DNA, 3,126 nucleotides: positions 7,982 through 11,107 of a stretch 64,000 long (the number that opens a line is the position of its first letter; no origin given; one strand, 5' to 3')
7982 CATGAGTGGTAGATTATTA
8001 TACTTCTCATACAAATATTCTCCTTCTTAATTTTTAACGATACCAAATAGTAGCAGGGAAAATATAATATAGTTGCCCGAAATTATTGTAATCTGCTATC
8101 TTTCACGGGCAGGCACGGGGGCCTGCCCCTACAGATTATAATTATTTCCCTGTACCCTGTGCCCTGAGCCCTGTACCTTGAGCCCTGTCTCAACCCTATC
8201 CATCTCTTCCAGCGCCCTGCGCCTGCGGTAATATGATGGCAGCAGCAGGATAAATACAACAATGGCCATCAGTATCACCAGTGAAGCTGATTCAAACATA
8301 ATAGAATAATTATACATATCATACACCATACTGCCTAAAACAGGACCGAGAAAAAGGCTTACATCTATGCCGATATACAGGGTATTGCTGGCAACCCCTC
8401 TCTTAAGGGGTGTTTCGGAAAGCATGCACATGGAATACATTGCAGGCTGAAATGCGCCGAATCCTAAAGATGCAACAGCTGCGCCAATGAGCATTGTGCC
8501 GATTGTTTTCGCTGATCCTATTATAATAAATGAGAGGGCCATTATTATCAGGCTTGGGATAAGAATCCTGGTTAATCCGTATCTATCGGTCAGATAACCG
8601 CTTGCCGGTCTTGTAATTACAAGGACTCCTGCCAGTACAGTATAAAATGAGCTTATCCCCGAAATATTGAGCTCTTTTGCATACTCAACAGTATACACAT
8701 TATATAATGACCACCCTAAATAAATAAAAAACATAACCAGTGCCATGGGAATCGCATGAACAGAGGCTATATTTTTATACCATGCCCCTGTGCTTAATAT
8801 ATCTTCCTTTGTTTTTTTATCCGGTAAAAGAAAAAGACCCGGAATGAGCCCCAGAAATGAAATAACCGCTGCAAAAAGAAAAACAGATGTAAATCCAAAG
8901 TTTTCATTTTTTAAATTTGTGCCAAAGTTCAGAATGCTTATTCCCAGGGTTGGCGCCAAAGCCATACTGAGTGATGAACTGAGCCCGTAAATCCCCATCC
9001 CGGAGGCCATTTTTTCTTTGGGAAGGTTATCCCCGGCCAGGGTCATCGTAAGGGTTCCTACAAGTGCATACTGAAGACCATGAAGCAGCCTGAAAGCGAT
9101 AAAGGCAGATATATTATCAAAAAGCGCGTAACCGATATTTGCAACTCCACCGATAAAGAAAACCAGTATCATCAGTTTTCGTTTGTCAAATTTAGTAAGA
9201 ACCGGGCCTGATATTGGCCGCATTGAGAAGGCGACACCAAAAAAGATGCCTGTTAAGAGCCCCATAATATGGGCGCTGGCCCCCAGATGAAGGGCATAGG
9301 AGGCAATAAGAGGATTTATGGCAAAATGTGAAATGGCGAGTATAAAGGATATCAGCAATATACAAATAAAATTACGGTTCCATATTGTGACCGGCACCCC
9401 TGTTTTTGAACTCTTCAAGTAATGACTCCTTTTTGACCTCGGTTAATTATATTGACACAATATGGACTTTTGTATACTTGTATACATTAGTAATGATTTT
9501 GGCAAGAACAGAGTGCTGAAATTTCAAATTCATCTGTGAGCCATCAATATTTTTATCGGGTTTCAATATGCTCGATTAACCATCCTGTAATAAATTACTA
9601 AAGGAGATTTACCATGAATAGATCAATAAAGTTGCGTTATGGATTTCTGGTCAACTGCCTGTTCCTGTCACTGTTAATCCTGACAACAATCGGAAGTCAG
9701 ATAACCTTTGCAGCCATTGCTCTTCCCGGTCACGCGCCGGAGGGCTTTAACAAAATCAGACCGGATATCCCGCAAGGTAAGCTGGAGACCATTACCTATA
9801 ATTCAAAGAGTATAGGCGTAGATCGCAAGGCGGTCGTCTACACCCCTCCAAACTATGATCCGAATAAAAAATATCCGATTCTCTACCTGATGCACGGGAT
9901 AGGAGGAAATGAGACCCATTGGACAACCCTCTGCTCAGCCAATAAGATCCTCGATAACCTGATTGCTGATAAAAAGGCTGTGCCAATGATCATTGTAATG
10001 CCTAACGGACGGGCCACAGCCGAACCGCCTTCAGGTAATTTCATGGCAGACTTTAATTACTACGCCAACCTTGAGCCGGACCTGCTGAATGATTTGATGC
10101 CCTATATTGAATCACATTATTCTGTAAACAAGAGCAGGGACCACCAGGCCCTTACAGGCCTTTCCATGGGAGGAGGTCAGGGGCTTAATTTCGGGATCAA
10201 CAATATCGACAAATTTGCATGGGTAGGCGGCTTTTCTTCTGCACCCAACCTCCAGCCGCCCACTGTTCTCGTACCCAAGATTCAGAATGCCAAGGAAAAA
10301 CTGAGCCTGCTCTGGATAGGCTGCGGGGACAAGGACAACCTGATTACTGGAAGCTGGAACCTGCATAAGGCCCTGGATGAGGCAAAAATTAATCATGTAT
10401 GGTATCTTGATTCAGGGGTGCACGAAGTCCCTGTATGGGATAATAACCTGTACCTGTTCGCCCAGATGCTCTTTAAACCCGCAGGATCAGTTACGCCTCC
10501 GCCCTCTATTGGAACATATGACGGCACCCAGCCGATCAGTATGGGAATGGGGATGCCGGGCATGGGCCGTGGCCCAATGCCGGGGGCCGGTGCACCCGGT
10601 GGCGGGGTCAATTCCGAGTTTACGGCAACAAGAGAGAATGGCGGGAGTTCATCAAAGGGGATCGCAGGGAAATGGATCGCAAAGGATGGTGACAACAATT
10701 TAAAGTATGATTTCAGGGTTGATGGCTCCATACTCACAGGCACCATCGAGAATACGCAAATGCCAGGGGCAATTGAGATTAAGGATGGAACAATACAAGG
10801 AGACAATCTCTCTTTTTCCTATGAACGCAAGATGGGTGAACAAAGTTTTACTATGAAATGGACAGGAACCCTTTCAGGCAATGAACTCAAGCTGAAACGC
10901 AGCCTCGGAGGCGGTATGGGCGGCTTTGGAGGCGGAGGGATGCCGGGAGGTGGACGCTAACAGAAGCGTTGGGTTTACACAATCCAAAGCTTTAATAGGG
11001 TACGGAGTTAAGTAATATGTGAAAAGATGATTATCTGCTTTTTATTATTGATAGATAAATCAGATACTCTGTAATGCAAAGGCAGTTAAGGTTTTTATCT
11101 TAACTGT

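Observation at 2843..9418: Orphan glycyl-radical-enzyme cluster: MFS, flavodoxin/ferredoxin fusion, UGSC selenoprotein and GRE, with no activase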

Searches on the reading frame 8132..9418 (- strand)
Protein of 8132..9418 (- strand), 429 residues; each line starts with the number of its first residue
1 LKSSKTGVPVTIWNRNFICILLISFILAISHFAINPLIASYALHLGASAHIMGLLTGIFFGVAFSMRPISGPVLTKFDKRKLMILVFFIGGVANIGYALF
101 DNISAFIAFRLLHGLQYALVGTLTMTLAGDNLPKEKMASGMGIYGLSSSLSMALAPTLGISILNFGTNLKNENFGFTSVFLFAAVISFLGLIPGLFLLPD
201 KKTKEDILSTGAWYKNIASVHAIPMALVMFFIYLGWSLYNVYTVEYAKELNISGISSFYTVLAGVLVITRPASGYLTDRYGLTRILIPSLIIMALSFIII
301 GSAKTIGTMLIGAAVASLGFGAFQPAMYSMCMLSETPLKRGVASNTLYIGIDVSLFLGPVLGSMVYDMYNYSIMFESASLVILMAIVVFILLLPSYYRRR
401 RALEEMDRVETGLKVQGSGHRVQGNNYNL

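Call 5: search_protein_families(library=ncbifam, proteins=[window:8132-9418:-], max_evalue=0.01)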
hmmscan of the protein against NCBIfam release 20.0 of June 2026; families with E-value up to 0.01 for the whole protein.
window:8132-9418:- (429 aa): 31 families (the best 25 are shown)
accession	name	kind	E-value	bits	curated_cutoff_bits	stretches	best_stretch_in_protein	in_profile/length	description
TIGR00880.1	2_A_01_02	superfamily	9.3e-23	80.9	131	2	264-394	9-139/141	multidrug resistance protein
TIGR00711.1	efflux_EmrB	subfamily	2.2e-18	66.3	230.2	2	229-415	11-197/485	DHA2 family efflux MFS transporter permease subunit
NF007372.0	PRK09874.1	equivalog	1.8e-11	43.8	571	2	226-392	31-193/408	multidrug efflux MFS transporter MdtG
TIGR00895.1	2A0115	subfamily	1.7e-10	40.4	418.55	1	272-394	71-193/398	aromatic acid/H+ symport family MFS transporter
TIGR04259.1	oxa_formateAnti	equivalog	8.3e-10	38.1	335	1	224-395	11-181/405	oxalate/formate MFS antiporter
NF047574.1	opine_export_Sa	equivalog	1e-09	37.9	235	1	25-387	12-382/388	staphylopine family metallophore export MFS transporter CntE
NF000391.1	EmrB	exception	1.2e-09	37.4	925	1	222-409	13-198/501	multidrug efflux MFS transporter permease subunit EmrB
TIGR00899.1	2A0120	subfamily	5.5e-09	35.6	522.3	2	344-403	127-186/375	sugar efflux transporter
NF012174.0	tet_MFS_A_B_C_D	equivalog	7.7e-09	34.9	475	2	260-408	47-193/382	Tet(A)/Tet(B)/Tet(C) family tetracycline efflux MFS transporter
NF003477.0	PRK05122.1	subfamily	7.7e-09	34.7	374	1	16-393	26-391/404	MFS transporter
NF000060.1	MFS_efflux_LmrB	exception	7.8e-09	34.9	800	1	227-389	24-188/479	lincomycin efflux MFS transporter Lmr(B)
TIGR00710.1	efflux_Bcr_CflA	subfamily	1.2e-08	34.8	200.9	1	36-219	26-201/385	Bcr/CflA family efflux MFS transporter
NF009048.0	PRK12382.1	subfamily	1.2e-08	34.2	364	1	19-392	22-388/392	arabinose transporter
NF008586.0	PRK11551.1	equivalog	1.4e-08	34.1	410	1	273-399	70-196/406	3-(3-hydroxy-phenyl)propionate transporter MhpT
NF053757.1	BclibactTpBcbE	equivalog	1.4e-07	30.8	600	1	225-305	7-89/394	bacillibactin exporter BcbE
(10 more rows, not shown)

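Call 6: search_protein_families(library=pfam, proteins=[window:8132-9418:-], max_evalue=0.01)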
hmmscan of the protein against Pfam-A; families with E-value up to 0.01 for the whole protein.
window:8132-9418:- (429 aa): 3 families
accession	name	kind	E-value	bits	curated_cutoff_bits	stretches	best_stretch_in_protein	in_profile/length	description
PF07690.21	MFS_1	-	1.2e-46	159.7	33.4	2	20-205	1-179/347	Major Facilitator Superfamily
PF12832.13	MFS_1_like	-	6.9e-11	42.2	25.2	2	10-155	207-350/373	MFS_1 like family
PF03209.21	PUCC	-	2.8e-05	23.8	21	1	56-191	254-390/401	PUCC protein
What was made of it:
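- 8129..9418 (-): MFS transporter (429 aa), first gene of the four-gene unit. PF07690 MFS_1 at 160 bits (call 6).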

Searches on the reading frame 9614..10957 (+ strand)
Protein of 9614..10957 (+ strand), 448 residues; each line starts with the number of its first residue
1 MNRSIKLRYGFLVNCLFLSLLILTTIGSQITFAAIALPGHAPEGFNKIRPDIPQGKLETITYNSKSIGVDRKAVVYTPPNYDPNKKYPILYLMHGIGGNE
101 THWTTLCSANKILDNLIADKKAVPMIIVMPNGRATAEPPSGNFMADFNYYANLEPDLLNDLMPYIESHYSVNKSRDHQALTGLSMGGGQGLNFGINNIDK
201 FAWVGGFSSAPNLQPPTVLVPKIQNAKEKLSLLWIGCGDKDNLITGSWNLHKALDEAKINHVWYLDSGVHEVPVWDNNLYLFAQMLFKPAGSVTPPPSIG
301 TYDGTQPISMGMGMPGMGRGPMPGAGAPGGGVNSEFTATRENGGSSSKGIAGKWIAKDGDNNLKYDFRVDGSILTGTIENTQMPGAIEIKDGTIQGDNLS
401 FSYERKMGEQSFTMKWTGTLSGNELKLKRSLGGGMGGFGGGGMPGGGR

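Call 25: search_protein_families(library=pfam, proteins=[window:9614-10957:+], max_evalue=0.001)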
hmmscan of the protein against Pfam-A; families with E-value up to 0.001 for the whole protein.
window:9614-10957:+ (448 aa): 1 family
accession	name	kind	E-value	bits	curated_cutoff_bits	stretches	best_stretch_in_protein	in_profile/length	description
PF00756.26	Esterase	-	1.4e-22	81.2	22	1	64-225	1-154/251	Putative esterase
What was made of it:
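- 9614..10960 (+): Divergently transcribed secreted esterase (448 aa). PF00756 at 81 bits (call 25).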

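Call 58: search_protein_families(library=ncbifam, proteins=[window:9614-10957:+], max_evalue=0.001)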
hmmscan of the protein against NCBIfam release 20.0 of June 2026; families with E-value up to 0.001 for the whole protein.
window:9614-10957:+ (448 aa): 3 families
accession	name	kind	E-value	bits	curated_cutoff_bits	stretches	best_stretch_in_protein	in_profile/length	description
NF041944.1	Xylase_Ferestase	equivalog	1.8e-35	122.3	1200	1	34-288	446-694/694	bifunctional endo-1,4-beta-xylanase/feruloyl esterase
NF007758.0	PRK10439.1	equivalog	1.3e-06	27.7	222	1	33-285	161-409/418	enterochelin esterase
TIGR02821.1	fghA_ester_D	equivalog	2.7e-05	23.8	281.7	0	54-102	10-57/275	S-formylglutathione hydrolase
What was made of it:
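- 9614..10960 (+): Resembles the feruloyl-esterase domain of NF041944 at 122 bits (call 58).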
